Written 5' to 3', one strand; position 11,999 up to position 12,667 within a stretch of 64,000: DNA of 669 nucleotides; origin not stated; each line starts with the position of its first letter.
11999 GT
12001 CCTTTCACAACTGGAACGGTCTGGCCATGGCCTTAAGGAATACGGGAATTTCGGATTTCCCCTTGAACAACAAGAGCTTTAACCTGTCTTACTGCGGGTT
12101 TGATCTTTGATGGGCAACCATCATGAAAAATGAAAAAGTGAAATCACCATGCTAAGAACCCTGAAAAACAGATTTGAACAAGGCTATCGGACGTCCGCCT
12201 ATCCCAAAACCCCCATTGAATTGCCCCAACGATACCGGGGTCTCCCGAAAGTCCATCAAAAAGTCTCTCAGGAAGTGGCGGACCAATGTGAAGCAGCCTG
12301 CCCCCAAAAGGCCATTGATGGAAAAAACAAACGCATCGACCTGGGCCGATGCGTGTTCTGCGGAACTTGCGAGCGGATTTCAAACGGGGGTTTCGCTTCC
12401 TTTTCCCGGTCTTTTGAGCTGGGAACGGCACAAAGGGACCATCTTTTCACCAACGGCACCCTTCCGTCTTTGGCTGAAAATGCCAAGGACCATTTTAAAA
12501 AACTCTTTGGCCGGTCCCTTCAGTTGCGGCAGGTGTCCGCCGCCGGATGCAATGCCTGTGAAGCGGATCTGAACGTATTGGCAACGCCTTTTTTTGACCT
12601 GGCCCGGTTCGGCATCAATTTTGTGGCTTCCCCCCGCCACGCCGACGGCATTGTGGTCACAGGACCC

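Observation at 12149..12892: NuoI-like ferredoxin fused to NuoB-like small subunit, with the ferredoxin half reduced to a single complete cluster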

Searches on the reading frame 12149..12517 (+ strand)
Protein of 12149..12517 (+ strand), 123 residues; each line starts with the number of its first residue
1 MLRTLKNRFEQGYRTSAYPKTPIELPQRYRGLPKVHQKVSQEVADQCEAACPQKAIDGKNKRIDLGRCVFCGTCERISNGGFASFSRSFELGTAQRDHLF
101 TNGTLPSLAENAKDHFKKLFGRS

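Call 15: search_solved_structures(query=window:12149-12517:+, max_evalue=1, show_alignments=5)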
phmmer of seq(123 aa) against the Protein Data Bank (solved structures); distinct sequences matched with E-value up to 1: 39.
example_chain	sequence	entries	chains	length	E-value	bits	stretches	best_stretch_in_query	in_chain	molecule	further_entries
7z0s_F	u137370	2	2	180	1.8e-08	38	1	5-98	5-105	Formate hydrogenlyase subunit 6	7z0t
7awt_I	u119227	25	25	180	5.7e-06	29.9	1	14-99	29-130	NADH-quinone oxidoreductase subunit I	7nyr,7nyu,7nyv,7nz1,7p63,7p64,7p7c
7p7k_I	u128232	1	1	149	2.2e-05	28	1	18-99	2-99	NADH-quinone oxidoreductase subunit I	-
7p61_I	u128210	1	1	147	0.00022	24.8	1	19-99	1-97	NADH-quinone oxidoreductase subunit I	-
6u8y_N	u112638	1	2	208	0.00052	23.6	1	18-106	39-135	NADH dehydrogenase subunit I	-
9grx_I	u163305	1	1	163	0.00095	22.8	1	60-102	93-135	NAD(P)H-quinone oxidoreductase subunit I, chloroplastic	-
7p69_I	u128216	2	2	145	0.001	22.7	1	22-99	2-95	NADH-quinone oxidoreductase subunit I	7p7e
7p62_I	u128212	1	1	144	0.0014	22.2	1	22-99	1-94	NADH-quinone oxidoreductase subunit I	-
7eu3_I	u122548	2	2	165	0.0014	22.2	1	60-102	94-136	NAD(P)H-quinone oxidoreductase subunit I, chloroplastic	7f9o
2fug_9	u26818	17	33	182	0.0029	21.2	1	60-94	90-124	NADH-quinone oxidoreductase chain 9 | NADH-QUINONE OXIDOREDUCTASE SUBUNIT 9 | NADH-quinone oxidoreductase subunit I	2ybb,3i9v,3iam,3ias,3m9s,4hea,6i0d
6cfw_N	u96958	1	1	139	0.0071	20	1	4-96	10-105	NADH-plastoquinone oxidoreductase subunit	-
8qby_I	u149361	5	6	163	0.0092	19.6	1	17-102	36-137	NADH-quinone oxidoreductase subunit I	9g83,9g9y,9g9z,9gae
7wfg_I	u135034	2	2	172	0.023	18.3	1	60-102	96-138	NAD(P)H-quinone oxidoreductase subunit I, chloroplastic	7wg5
8esw_S8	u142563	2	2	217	0.026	18.1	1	16-102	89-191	NADH dehydrogenase (ubiquinone) 23 kDa subunit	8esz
9f5x_G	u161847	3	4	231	0.034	17.8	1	15-101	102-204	NADH:ubiquinone oxidoreductase subunit 8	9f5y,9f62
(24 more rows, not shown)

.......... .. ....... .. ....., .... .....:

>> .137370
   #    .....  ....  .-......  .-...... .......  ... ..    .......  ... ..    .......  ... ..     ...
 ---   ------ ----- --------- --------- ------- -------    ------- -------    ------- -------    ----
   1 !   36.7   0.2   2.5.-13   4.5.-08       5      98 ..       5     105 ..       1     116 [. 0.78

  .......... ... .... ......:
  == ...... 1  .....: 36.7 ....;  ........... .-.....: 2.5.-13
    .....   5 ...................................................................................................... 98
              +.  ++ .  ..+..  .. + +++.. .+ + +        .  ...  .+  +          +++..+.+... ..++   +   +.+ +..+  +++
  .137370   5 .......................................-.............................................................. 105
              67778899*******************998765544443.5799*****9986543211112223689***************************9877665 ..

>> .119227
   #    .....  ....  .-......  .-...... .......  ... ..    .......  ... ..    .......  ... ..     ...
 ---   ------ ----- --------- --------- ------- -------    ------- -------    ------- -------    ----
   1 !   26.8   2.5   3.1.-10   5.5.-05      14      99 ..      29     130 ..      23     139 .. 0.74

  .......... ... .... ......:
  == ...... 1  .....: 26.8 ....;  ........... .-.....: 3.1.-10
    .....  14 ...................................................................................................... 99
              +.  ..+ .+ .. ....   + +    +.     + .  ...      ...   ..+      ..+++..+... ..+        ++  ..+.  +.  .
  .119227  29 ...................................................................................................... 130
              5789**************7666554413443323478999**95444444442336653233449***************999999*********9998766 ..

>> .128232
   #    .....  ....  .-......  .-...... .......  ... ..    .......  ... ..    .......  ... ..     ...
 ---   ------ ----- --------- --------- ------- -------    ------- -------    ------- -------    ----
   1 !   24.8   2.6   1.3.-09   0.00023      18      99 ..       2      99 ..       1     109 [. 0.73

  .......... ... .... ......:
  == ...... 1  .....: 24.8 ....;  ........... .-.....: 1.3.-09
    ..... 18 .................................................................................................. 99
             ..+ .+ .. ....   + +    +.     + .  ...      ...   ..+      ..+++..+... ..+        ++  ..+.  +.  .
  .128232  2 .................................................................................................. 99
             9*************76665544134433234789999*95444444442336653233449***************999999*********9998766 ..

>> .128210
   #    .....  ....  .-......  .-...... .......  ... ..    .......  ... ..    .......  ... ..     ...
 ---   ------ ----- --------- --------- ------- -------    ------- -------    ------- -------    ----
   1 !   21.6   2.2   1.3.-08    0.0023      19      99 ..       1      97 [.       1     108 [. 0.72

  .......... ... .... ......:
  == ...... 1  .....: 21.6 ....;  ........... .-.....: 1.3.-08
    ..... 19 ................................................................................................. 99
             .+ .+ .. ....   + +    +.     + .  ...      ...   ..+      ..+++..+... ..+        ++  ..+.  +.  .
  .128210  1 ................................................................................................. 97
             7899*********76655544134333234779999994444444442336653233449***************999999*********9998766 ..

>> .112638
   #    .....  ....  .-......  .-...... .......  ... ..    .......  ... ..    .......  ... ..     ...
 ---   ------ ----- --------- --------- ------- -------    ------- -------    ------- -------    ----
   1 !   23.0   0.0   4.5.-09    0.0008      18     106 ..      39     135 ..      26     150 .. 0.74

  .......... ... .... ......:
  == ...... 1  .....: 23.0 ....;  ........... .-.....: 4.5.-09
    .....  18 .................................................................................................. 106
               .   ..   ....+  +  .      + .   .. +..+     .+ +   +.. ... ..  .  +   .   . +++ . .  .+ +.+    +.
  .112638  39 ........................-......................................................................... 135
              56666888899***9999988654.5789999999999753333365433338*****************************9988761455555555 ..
